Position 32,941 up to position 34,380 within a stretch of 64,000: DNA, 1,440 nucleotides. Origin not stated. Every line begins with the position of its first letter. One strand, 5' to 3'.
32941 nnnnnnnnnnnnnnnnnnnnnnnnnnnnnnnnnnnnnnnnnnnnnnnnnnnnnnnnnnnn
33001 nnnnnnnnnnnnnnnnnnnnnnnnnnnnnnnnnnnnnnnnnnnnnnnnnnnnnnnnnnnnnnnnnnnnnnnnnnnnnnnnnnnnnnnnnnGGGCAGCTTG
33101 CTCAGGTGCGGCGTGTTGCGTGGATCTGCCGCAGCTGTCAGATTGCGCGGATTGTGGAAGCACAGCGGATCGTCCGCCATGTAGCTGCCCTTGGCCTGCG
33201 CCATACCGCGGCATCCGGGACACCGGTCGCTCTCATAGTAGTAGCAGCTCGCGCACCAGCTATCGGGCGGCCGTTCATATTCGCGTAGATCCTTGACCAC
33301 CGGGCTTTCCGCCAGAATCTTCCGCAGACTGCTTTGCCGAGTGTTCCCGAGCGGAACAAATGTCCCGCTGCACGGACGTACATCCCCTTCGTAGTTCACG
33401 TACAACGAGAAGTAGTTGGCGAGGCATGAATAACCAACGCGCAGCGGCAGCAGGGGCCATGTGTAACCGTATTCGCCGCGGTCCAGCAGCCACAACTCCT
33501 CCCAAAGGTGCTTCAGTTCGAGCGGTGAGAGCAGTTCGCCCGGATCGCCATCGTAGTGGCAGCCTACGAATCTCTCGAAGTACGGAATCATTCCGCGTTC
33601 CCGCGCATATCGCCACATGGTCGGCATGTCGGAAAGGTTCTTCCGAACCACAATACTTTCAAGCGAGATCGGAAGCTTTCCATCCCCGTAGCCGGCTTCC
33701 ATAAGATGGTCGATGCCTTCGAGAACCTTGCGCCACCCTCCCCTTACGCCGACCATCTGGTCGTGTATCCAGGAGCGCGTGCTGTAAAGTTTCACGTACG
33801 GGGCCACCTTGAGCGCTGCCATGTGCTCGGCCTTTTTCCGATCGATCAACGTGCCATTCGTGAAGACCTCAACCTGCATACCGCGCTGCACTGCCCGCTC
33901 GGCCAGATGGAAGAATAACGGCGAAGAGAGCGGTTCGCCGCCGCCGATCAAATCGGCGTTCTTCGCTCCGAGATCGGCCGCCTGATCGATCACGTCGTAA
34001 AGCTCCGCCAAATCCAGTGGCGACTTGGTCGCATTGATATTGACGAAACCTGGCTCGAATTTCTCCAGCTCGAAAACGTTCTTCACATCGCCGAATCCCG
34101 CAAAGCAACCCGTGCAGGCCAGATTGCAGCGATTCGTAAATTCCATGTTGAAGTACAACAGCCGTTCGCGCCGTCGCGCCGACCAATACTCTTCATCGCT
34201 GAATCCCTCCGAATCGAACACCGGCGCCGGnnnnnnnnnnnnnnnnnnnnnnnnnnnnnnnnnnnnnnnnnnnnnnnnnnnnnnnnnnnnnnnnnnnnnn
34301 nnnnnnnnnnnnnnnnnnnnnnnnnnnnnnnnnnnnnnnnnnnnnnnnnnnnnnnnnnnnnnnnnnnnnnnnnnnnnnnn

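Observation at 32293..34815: Single polypeptide fusing 2Fe-2S ferredoxin, radical SAM/SPASM and a DUF3050 haem-oxygenase-like domain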

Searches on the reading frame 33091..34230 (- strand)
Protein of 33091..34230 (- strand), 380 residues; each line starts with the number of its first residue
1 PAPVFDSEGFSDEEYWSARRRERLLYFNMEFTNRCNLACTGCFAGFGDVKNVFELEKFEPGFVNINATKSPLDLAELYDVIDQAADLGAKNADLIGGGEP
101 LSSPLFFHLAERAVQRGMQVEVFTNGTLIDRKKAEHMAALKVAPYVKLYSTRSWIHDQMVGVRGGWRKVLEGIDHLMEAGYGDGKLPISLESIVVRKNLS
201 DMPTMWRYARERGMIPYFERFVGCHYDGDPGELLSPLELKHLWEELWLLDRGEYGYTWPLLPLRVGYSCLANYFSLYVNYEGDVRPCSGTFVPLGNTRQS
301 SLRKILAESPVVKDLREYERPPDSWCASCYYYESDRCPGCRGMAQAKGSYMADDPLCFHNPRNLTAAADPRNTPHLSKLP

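Call 72: search_protein_representatives(protein=window:33091-34230:-)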
Query: 380 residues. Proteins with E-value up to 0.001 (for the whole library): 9012; up to 1e-10: 1437; up to 1e-30: 96. The best 150 are listed.
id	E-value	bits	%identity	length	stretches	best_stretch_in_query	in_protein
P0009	4.1e-203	691.3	75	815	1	1-380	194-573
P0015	1.2e-186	637.1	69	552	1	1-377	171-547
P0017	2.5e-103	362.7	48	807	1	1-363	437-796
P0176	1.2e-89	317.6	45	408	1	22-365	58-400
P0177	1.7e-63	231.5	40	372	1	26-360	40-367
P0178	1.2e-61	225.4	38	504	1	10-367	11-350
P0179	3.5e-58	214.0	35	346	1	14-359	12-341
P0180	3.4e-55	204.2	36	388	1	35-365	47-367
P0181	1.3e-53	199.0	36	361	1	8-358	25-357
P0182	1.7e-53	198.6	36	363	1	4-359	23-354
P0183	4.1e-51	190.7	36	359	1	70-363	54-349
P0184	1.6e-50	188.8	36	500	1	10-364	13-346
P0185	5.0e-50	187.1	34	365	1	10-361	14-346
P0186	7.5e-50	186.6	37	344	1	30-359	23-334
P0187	1.7e-49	185.5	34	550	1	10-361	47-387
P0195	1.1e-47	179.4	36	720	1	10-362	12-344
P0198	8.5e-47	176.5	35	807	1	1-332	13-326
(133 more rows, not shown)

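Call 73: search_protein_families(library=ncbifam, proteins=[P0176, P0177, P0178, P0179, P0180, P0181, P0184, P0187, P0195, P0198], max_evalue=1e-10)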
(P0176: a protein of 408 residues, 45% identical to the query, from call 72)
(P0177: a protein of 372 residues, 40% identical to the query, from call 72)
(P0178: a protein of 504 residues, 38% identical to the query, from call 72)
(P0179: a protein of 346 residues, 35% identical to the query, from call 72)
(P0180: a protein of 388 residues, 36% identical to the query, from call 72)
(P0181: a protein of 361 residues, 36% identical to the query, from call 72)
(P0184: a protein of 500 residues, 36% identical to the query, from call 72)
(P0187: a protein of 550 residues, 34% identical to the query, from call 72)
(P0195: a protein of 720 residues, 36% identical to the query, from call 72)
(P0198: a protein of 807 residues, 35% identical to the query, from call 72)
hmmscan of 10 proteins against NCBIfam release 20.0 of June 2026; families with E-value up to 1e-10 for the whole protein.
P0176 (408 aa): 15 families
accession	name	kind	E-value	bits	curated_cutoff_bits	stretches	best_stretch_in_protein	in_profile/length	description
TIGR04055.1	rSAM_NirJ2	equivalog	8.5e-26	91.2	500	1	91-249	14-167/326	putative heme d1 biosynthesis radical SAM protein NirJ2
TIGR04545.1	rSAM_ahbD_hemeb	equivalog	9.7e-25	87.7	500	1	98-247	23-166/339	heme b synthase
TIGR03962.1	mycofact_rSAM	equivalog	1.9e-22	79.9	265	1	98-247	33-177/339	mycofactocin radical SAM maturase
TIGR04317.1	W_rSAM_matur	equivalog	6.4e-19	68.3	380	1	62-319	5-253/349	tungsten cofactor oxidoreductase radical SAM maturase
TIGR04251.1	SCM_rSAM_ScmF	equivalog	4.2e-18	65.9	400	1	62-214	5-146/353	SynChlorMet cassette radical SAM/SPASM protein ScmF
TIGR04053.2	TIGR04053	equivalog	1.3e-17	64.1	395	0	310-396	283-366/366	TIGR04053 family radical SAM/SPASM domain-containing protein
TIGR04054.1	rSAM_NirJ1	equivalog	1.6e-17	63.2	650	1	66-214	41-174/387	putative heme d1 biosynthesis radical SAM protein NirJ1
NF033640.1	N_Twi_rSAM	subfamily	1.7e-15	57.1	170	1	52-269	102-323/398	twitch domain-containing radical SAM protein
TIGR04303.1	GeoRSP_rSAM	equivalog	1.2e-14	54.7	400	0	102-248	29-169/325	GeoRSP system radical SAM/SPASM protein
TIGR04347.1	pseudo_SAM_Halo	equivalog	1.3e-13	51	525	0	69-214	46-176/390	TIGR04347 family pseudo-SAM/SPASM protein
TIGR04340.1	rSAM_ACGX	hypoth_equivalog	2.5e-13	50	400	0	103-267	32-194/341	radical SAM/SPASM domain protein, ACGX system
TIGR04304.1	GeoRSP_SPASM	equivalog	5.6e-12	45.4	300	1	213-392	106-292/293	GeoRSP system SPASM domain protein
TIGR02666.1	moaA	equivalog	7.4e-12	44.9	284.05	1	67-249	16-186/336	GTP 3',8-cyclase MoaA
TIGR04546.1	rSAM_ahbC_deAc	equivalog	1.4e-11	43.9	650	0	98-247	62-204/390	12,18-didecarboxysiroheme deacetylase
NF038283.1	viperin_w_prok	equivalog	2.4e-11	43.3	180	1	67-235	8-169/281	viperin family antiviral radical SAM protein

P0177 (372 aa): 41 families (the best 25 are shown)
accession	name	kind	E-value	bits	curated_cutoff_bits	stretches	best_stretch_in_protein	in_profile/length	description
TIGR04545.1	rSAM_ahbD_hemeb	equivalog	7.4e-40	137.4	500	2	41-211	2-164/339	heme b synthase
TIGR04055.1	rSAM_NirJ2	equivalog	7.8e-34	117.7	500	2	44-179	5-137/326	putative heme d1 biosynthesis radical SAM protein NirJ2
TIGR04053.2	TIGR04053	equivalog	1.6e-32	113.2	395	2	43-214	12-178/366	TIGR04053 family radical SAM/SPASM domain-containing protein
TIGR04054.1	rSAM_NirJ1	equivalog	1.4e-29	102.9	650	1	41-214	38-202/387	putative heme d1 biosynthesis radical SAM protein NirJ1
NF045574.1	sacti_mat_StsB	exception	2.4e-28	99.2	625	1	26-208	83-255/466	StsB family radical SAM/SPASM domain sactipeptide maturase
TIGR04051.1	rSAM_NirJ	equivalog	1.2e-26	93.6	515.45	1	46-226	9-180/354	heme d1 biosynthesis radical SAM protein NirJ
TIGR04317.1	W_rSAM_matur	equivalog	4.8e-26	91.7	380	1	39-295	4-260/349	tungsten cofactor oxidoreductase radical SAM maturase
NF050035.1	rSAM_WgK_link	exception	3.3e-24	85.6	650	1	41-175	11-143/367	radical SAM/SPASM peptide maturase WgkB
TIGR04303.1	GeoRSP_rSAM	equivalog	7.3e-24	84.9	400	1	40-365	6-325/325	GeoRSP system radical SAM/SPASM protein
TIGR02109.1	PQQ_syn_pqqE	equivalog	8.2e-23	80.9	381.35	1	44-211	12-171/358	pyrroloquinoline quinone biosynthesis protein PqqE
TIGR04546.1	rSAM_ahbC_deAc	equivalog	1.9e-22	79.6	650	1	43-214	43-205/390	12,18-didecarboxysiroheme deacetylase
TIGR04347.1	pseudo_SAM_Halo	equivalog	2.1e-22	79.9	525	1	40-202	39-192/390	TIGR04347 family pseudo-SAM/SPASM protein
TIGR04251.1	SCM_rSAM_ScmF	equivalog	1e-21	77.8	400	1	38-207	3-167/353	SynChlorMet cassette radical SAM/SPASM protein ScmF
NF001199.0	PRK00164.2-1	equivalog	3.2e-21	75.8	231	1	44-246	17-213/308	GTP 3',8-cyclase MoaA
TIGR02666.1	moaA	equivalog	7.9e-21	74.4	284.05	1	47-231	18-203/336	GTP 3',8-cyclase MoaA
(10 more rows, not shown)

P0178 (504 aa): 29 families (the best 25 are shown)
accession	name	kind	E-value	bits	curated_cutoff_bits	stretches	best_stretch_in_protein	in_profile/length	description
TIGR04545.1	rSAM_ahbD_hemeb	equivalog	1.3e-39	136.6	500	2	30-223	4-194/339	heme b synthase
TIGR04055.1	rSAM_NirJ2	equivalog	7e-36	124.4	500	2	35-212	9-182/326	putative heme d1 biosynthesis radical SAM protein NirJ2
TIGR04053.2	TIGR04053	equivalog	6.2e-31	108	395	2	31-231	13-211/366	TIGR04053 family radical SAM/SPASM domain-containing protein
TIGR03962.1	mycofact_rSAM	equivalog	6.8e-30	104.4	265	1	27-342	13-333/339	mycofactocin radical SAM maturase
TIGR02109.1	PQQ_syn_pqqE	equivalog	2.4e-29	102.4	381.35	1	26-190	7-167/358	pyrroloquinoline quinone biosynthesis protein PqqE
TIGR04051.1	rSAM_NirJ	equivalog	1.1e-28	100.3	515.45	1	34-230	10-202/354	heme d1 biosynthesis radical SAM protein NirJ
TIGR04347.1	pseudo_SAM_Halo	equivalog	5.1e-25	88.5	525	1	33-236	45-244/390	TIGR04347 family pseudo-SAM/SPASM protein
TIGR04546.1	rSAM_ahbC_deAc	equivalog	7.9e-25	87.5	650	1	33-236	46-245/390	12,18-didecarboxysiroheme deacetylase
TIGR04054.1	rSAM_NirJ1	equivalog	9.3e-25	87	650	1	31-231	41-237/387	putative heme d1 biosynthesis radical SAM protein NirJ1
TIGR04303.1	GeoRSP_rSAM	equivalog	2.4e-24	86.5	400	1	26-341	5-325/325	GeoRSP system radical SAM/SPASM protein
NF050035.1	rSAM_WgK_link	exception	3.2e-23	82.3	650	1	30-165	13-149/367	radical SAM/SPASM peptide maturase WgkB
NF045574.1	sacti_mat_StsB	exception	5.4e-22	78.3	625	1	25-187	95-251/466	StsB family radical SAM/SPASM domain sactipeptide maturase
TIGR04103.1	rSAM_nif11_3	equivalog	1.1e-19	70.3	725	1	31-234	10-208/412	nif11-class peptide radical SAM maturase 3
TIGR04317.1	W_rSAM_matur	equivalog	1.2e-19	70.6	380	1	27-194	5-173/349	tungsten cofactor oxidoreductase radical SAM maturase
TIGR02666.1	moaA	equivalog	1.2e-18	67.1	284.05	1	28-225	12-214/336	GTP 3',8-cyclase MoaA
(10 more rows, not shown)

P0179 (346 aa): 32 families (the best 25 are shown)
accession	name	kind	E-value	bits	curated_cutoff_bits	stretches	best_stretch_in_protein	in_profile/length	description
TIGR04545.1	rSAM_ahbD_hemeb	equivalog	1.5e-40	139.7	500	2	27-195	4-167/339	heme b synthase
TIGR04055.1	rSAM_NirJ2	equivalog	9.9e-40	137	500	2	29-195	6-166/326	putative heme d1 biosynthesis radical SAM protein NirJ2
TIGR04053.2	TIGR04053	equivalog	2.6e-36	125.7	395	2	28-232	13-214/366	TIGR04053 family radical SAM/SPASM domain-containing protein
TIGR04054.1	rSAM_NirJ1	equivalog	1.6e-30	106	650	1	28-211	41-217/387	putative heme d1 biosynthesis radical SAM protein NirJ1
TIGR04546.1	rSAM_ahbC_deAc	equivalog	1.5e-29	103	650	1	28-211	44-220/390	12,18-didecarboxysiroheme deacetylase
TIGR04051.1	rSAM_NirJ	equivalog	1.1e-28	100.2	515.45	1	28-194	7-167/354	heme d1 biosynthesis radical SAM protein NirJ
TIGR04303.1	GeoRSP_rSAM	equivalog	2.4e-26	93.1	400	1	29-194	11-168/325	GeoRSP system radical SAM/SPASM protein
TIGR02109.1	PQQ_syn_pqqE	equivalog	9.6e-26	90.5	381.35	1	23-192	7-171/358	pyrroloquinoline quinone biosynthesis protein PqqE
NF045574.1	sacti_mat_StsB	exception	2.2e-25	89.4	625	1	26-186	99-252/466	StsB family radical SAM/SPASM domain sactipeptide maturase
TIGR03962.1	mycofact_rSAM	equivalog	4.5e-25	88.5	265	1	25-340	14-332/339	mycofactocin radical SAM maturase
TIGR04251.1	SCM_rSAM_ScmF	equivalog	1.2e-24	87.4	400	1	28-190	9-169/353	SynChlorMet cassette radical SAM/SPASM protein ScmF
TIGR04347.1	pseudo_SAM_Halo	equivalog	8.1e-23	81.3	525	1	28-194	43-203/390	TIGR04347 family pseudo-SAM/SPASM protein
TIGR02666.1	moaA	equivalog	2e-22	79.6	284.05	1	27-195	14-185/336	GTP 3',8-cyclase MoaA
TIGR04250.1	SCM_rSAM_ScmE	equivalog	8.4e-21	74.3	400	1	26-199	6-174/358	SynChlorMet cassette radical SAM/SPASM protein ScmE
NF050035.1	rSAM_WgK_link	exception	1.9e-20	73.2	650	1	27-248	13-230/367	radical SAM/SPASM peptide maturase WgkB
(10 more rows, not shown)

P0180 (388 aa): 14 families
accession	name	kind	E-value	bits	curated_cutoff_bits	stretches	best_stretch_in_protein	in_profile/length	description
TIGR04545.1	rSAM_ahbD_hemeb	equivalog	3.7e-31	108.8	500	1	271-363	248-339/339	heme b synthase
TIGR04055.1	rSAM_NirJ2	equivalog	3.8e-29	102.2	500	1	271-362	235-325/326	putative heme d1 biosynthesis radical SAM protein NirJ2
TIGR04053.2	TIGR04053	equivalog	1e-26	94.1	395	1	282-363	286-366/366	TIGR04053 family radical SAM/SPASM domain-containing protein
TIGR04303.1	GeoRSP_rSAM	equivalog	6.6e-24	85.1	400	1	47-247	15-202/325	GeoRSP system radical SAM/SPASM protein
TIGR02109.1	PQQ_syn_pqqE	equivalog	1.2e-20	73.8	381.35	0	280-376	247-347/358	pyrroloquinoline quinone biosynthesis protein PqqE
TIGR04054.1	rSAM_NirJ1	equivalog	1e-19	70.4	650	0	44-212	43-199/387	putative heme d1 biosynthesis radical SAM protein NirJ1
TIGR04051.1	rSAM_NirJ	equivalog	3.8e-19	68.9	515.45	0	45-230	10-184/354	heme d1 biosynthesis radical SAM protein NirJ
TIGR04546.1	rSAM_ahbC_deAc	equivalog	2.3e-16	59.6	650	0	45-214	47-204/390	12,18-didecarboxysiroheme deacetylase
NF050035.1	rSAM_WgK_link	exception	6.9e-16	58.2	650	0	271-363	268-365/367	radical SAM/SPASM peptide maturase WgkB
TIGR04251.1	SCM_rSAM_ScmF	equivalog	5.6e-15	55.6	400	0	46-210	13-169/353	SynChlorMet cassette radical SAM/SPASM protein ScmF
TIGR04347.1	pseudo_SAM_Halo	equivalog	1.5e-13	50.8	525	0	45-193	46-186/390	TIGR04347 family pseudo-SAM/SPASM protein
TIGR02666.1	moaA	equivalog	2.4e-13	49.8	284.05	1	47-229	20-200/336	GTP 3',8-cyclase MoaA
TIGR03962.1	mycofact_rSAM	equivalog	5.6e-11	42.2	265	0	47-361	22-333/339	mycofactocin radical SAM maturase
TIGR04304.1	GeoRSP_SPASM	equivalog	9.5e-11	41.4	300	0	271-360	204-293/293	GeoRSP system SPASM domain protein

P0181 (361 aa): 30 families (the best 25 are shown)
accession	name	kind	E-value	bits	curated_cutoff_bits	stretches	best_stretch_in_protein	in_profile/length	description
TIGR04545.1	rSAM_ahbD_hemeb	equivalog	1.8e-43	149.3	500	2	45-244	3-199/339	heme b synthase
TIGR04055.1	rSAM_NirJ2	equivalog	2.8e-41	142.1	500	2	47-245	5-199/326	putative heme d1 biosynthesis radical SAM protein NirJ2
TIGR04053.2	TIGR04053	equivalog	1.3e-33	116.8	395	2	46-250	12-214/366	TIGR04053 family radical SAM/SPASM domain-containing protein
NF050035.1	rSAM_WgK_link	exception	2.1e-30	106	650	2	44-177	11-145/367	radical SAM/SPASM peptide maturase WgkB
TIGR04303.1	GeoRSP_rSAM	equivalog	4.5e-30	105.3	400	1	42-357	5-325/325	GeoRSP system radical SAM/SPASM protein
TIGR04546.1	rSAM_ahbC_deAc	equivalog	1e-28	100.2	650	1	47-213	44-208/390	12,18-didecarboxysiroheme deacetylase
TIGR04054.1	rSAM_NirJ1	equivalog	4.4e-28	98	650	1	45-244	39-234/387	putative heme d1 biosynthesis radical SAM protein NirJ1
TIGR04347.1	pseudo_SAM_Halo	equivalog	6.8e-26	91.4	525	1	47-245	43-237/390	TIGR04347 family pseudo-SAM/SPASM protein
TIGR04051.1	rSAM_NirJ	equivalog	3.7e-25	88.6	515.45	1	48-241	8-197/354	heme d1 biosynthesis radical SAM protein NirJ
TIGR03962.1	mycofact_rSAM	equivalog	4.1e-24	85.4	265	1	44-355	14-330/339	mycofactocin radical SAM maturase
NF045574.1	sacti_mat_StsB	exception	1.4e-23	83.5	625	1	37-203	91-251/466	StsB family radical SAM/SPASM domain sactipeptide maturase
TIGR04317.1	W_rSAM_matur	equivalog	4.9e-22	78.5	380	1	44-351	6-335/349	tungsten cofactor oxidoreductase radical SAM maturase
TIGR02109.1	PQQ_syn_pqqE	equivalog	1.6e-21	76.7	381.35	1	43-205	8-166/358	pyrroloquinoline quinone biosynthesis protein PqqE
TIGR04251.1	SCM_rSAM_ScmF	equivalog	2.3e-19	70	400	1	44-180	6-146/353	SynChlorMet cassette radical SAM/SPASM protein ScmF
TIGR02668.1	moaA_archaeal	equivalog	9e-19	67.6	325.25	1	43-240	11-207/303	GTP 3',8-cyclase MoaA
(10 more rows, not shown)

P0184 (500 aa): 29 families (the best 25 are shown)
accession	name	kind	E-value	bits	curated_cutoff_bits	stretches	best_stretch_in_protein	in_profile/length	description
TIGR04545.1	rSAM_ahbD_hemeb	equivalog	2.5e-40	139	500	2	250-340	247-336/339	heme b synthase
TIGR04055.1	rSAM_NirJ2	equivalog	1.7e-36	126.4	500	2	37-213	9-184/326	putative heme d1 biosynthesis radical SAM protein NirJ2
TIGR04053.2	TIGR04053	equivalog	3.1e-34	118.8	395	2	33-232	13-213/366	TIGR04053 family radical SAM/SPASM domain-containing protein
TIGR04303.1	GeoRSP_rSAM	equivalog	3.7e-33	115.5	400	1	30-340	7-325/325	GeoRSP system radical SAM/SPASM protein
TIGR02109.1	PQQ_syn_pqqE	equivalog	2.5e-28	99.1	381.35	1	28-187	7-165/358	pyrroloquinoline quinone biosynthesis protein PqqE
TIGR03962.1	mycofact_rSAM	equivalog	6.4e-28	97.9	265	1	29-341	13-333/339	mycofactocin radical SAM maturase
TIGR04054.1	rSAM_NirJ1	equivalog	4.7e-26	91.3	650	1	32-198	40-204/387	putative heme d1 biosynthesis radical SAM protein NirJ1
TIGR04347.1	pseudo_SAM_Halo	equivalog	6.2e-26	91.6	525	1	34-235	44-244/390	TIGR04347 family pseudo-SAM/SPASM protein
NF045574.1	sacti_mat_StsB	exception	5.2e-25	88.2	625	1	22-331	90-405/466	StsB family radical SAM/SPASM domain sactipeptide maturase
TIGR04546.1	rSAM_ahbC_deAc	equivalog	3.4e-24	85.3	650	1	34-196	45-205/390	12,18-didecarboxysiroheme deacetylase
TIGR04051.1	rSAM_NirJ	equivalog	4.4e-24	85.1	515.45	1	37-227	11-200/354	heme d1 biosynthesis radical SAM protein NirJ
NF050035.1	rSAM_WgK_link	exception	3.8e-22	78.8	650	0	31-246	12-227/367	radical SAM/SPASM peptide maturase WgkB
TIGR04103.1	rSAM_nif11_3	equivalog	9.7e-22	77.1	725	1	33-233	10-208/412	nif11-class peptide radical SAM maturase 3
TIGR04251.1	SCM_rSAM_ScmF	equivalog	1.1e-20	74.4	400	1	36-164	12-147/353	SynChlorMet cassette radical SAM/SPASM protein ScmF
TIGR04317.1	W_rSAM_matur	equivalog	6.9e-19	68.2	380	1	30-320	6-321/349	tungsten cofactor oxidoreductase radical SAM maturase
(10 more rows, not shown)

P0187 (550 aa): 30 families (the best 25 are shown)
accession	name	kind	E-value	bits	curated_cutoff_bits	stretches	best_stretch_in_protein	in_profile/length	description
TIGR04055.1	rSAM_NirJ2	equivalog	3.1e-38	132.1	500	1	68-385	6-324/326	putative heme d1 biosynthesis radical SAM protein NirJ2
TIGR04545.1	rSAM_ahbD_hemeb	equivalog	3.3e-35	122.1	500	2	66-270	4-201/339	heme b synthase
TIGR04053.2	TIGR04053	equivalog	1.5e-30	106.7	395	1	67-273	13-213/366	TIGR04053 family radical SAM/SPASM domain-containing protein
TIGR02109.1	PQQ_syn_pqqE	equivalog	3.1e-30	105.3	381.35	1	63-386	8-333/358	pyrroloquinoline quinone biosynthesis protein PqqE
TIGR03962.1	mycofact_rSAM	equivalog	3e-29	102.3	265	1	64-385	14-333/339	mycofactocin radical SAM maturase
TIGR04303.1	GeoRSP_rSAM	equivalog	2.1e-27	96.5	400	1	66-384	9-325/325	GeoRSP system radical SAM/SPASM protein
NF045574.1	sacti_mat_StsB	exception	8.7e-27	94.1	625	1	62-232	96-257/466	StsB family radical SAM/SPASM domain sactipeptide maturase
NF050035.1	rSAM_WgK_link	exception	5e-26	91.6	650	1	64-273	11-212/367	radical SAM/SPASM peptide maturase WgkB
TIGR04317.1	W_rSAM_matur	equivalog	2.9e-23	82.6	380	1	66-312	8-256/349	tungsten cofactor oxidoreductase radical SAM maturase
TIGR04054.1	rSAM_NirJ1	equivalog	2.7e-22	78.9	650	1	67-234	41-200/387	putative heme d1 biosynthesis radical SAM protein NirJ1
TIGR04051.1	rSAM_NirJ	equivalog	6.6e-22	78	515.45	1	67-258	7-191/354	heme d1 biosynthesis radical SAM protein NirJ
TIGR04347.1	pseudo_SAM_Halo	equivalog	3.8e-21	75.8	525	1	67-237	43-205/390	TIGR04347 family pseudo-SAM/SPASM protein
TIGR04546.1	rSAM_ahbC_deAc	equivalog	3.4e-20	72.2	650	1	67-234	44-203/390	12,18-didecarboxysiroheme deacetylase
TIGR04103.1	rSAM_nif11_3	equivalog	7e-20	71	725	1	67-270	10-204/412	nif11-class peptide radical SAM maturase 3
NF001199.0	PRK00164.2-1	equivalog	9.8e-20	70.9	231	1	60-236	10-180/308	GTP 3',8-cyclase MoaA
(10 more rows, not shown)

P0195 (720 aa): 25 families
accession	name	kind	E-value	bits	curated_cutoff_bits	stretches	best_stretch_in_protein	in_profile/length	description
TIGR04545.1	rSAM_ahbD_hemeb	equivalog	1.6e-37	129.8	500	2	251-340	248-336/339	heme b synthase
TIGR04055.1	rSAM_NirJ2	equivalog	5.4e-35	121.5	500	2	36-229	9-199/326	putative heme d1 biosynthesis radical SAM protein NirJ2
TIGR04053.2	TIGR04053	equivalog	1.9e-29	103.1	395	2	260-340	284-363/366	TIGR04053 family radical SAM/SPASM domain-containing protein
TIGR04303.1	GeoRSP_rSAM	equivalog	2.2e-28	99.8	400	2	27-196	5-168/325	GeoRSP system radical SAM/SPASM protein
TIGR02109.1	PQQ_syn_pqqE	equivalog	1e-27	97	381.35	1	27-186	7-163/358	pyrroloquinoline quinone biosynthesis protein PqqE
NF053544.1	LolA2_flexi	equivalog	8.6e-25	87.3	125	1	512-714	9-207/208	flexirubin biosynthesis/transport protein LolA2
TIGR04051.1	rSAM_NirJ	equivalog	1.3e-24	86.8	515.45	1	36-164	11-140/354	heme d1 biosynthesis radical SAM protein NirJ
NF050035.1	rSAM_WgK_link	exception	1.8e-22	79.8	650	1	29-232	11-211/367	radical SAM/SPASM peptide maturase WgkB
TIGR04054.1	rSAM_NirJ1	equivalog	1.8e-22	79.5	650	1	34-159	43-169/387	putative heme d1 biosynthesis radical SAM protein NirJ1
TIGR03962.1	mycofact_rSAM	equivalog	2e-22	79.9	265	1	28-340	13-332/339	mycofactocin radical SAM maturase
TIGR04347.1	pseudo_SAM_Halo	equivalog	2.5e-21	76.4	525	1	35-237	46-245/390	TIGR04347 family pseudo-SAM/SPASM protein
NF045574.1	sacti_mat_StsB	exception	5.3e-21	75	625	1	36-164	105-233/466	StsB family radical SAM/SPASM domain sactipeptide maturase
TIGR04546.1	rSAM_ahbC_deAc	equivalog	1.8e-19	69.8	650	1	35-197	47-205/390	12,18-didecarboxysiroheme deacetylase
TIGR04103.1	rSAM_nif11_3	equivalog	2.2e-19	69.4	725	1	32-222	10-196/412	nif11-class peptide radical SAM maturase 3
TIGR04317.1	W_rSAM_matur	equivalog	9.4e-19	67.7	380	1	29-319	6-320/349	tungsten cofactor oxidoreductase radical SAM maturase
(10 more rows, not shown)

P0198 (807 aa): 41 families (the best 25 are shown)
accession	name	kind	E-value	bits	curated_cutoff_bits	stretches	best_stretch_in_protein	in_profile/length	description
TIGR04072.2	rSAM_ladder_B12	equivalog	6.6e-127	423.8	360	1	365-806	1-442/443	lipid biosynthesis B12-binding/radical SAM protein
TIGR04385.1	B12_rSAM_cofa1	equivalog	7.5e-49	167.1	450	1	367-754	3-413/438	B12 lower ligand biosynthesis radical SAM protein BzaD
TIGR04428.1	B12_rSAM_trp_MT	equivalog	9.6e-45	153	500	2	368-517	4-156/558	tryptophan 2-C-methyltransferase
TIGR04055.1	rSAM_NirJ2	equivalog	7e-27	94.8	500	1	39-221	3-181/326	putative heme d1 biosynthesis radical SAM protein NirJ2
TIGR04303.1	GeoRSP_rSAM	equivalog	1.1e-24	87.7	400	1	37-324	6-297/325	GeoRSP system radical SAM/SPASM protein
TIGR04053.2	TIGR04053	equivalog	1.3e-22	80.5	395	1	37-240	9-210/366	TIGR04053 family radical SAM/SPASM domain-containing protein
TIGR04317.1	W_rSAM_matur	equivalog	1.8e-21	76.7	380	1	38-282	6-256/349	tungsten cofactor oxidoreductase radical SAM maturase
TIGR04545.1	rSAM_ahbD_hemeb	equivalog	2.2e-21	76.7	500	1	39-236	3-197/339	heme b synthase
TIGR03962.1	mycofact_rSAM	equivalog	4.7e-21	75.3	265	1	38-229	14-201/339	mycofactocin radical SAM maturase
NF045585.1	rSAM_slr0320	equivalog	6.2e-21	74.5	775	1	456-738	136-441/511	photosystem II high light acclimation radical SAM protein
TIGR04479.1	bcpD_PhpK_rSAM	subfamily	1.1e-20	73.5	600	1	384-712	74-410/504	PhpK family radical SAM P-methyltransferase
TIGR02666.1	moaA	equivalog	8.6e-20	71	284.05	1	32-238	6-218/336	GTP 3',8-cyclase MoaA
TIGR04054.1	rSAM_NirJ1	equivalog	2.6e-19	69.1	650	1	40-219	40-215/387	putative heme d1 biosynthesis radical SAM protein NirJ1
TIGR04250.1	SCM_rSAM_ScmE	equivalog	2.9e-19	69.2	400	1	37-204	4-167/358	SynChlorMet cassette radical SAM/SPASM protein ScmE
NF045574.1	sacti_mat_StsB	exception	5.8e-19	68.3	625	1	29-225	89-280/466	StsB family radical SAM/SPASM domain sactipeptide maturase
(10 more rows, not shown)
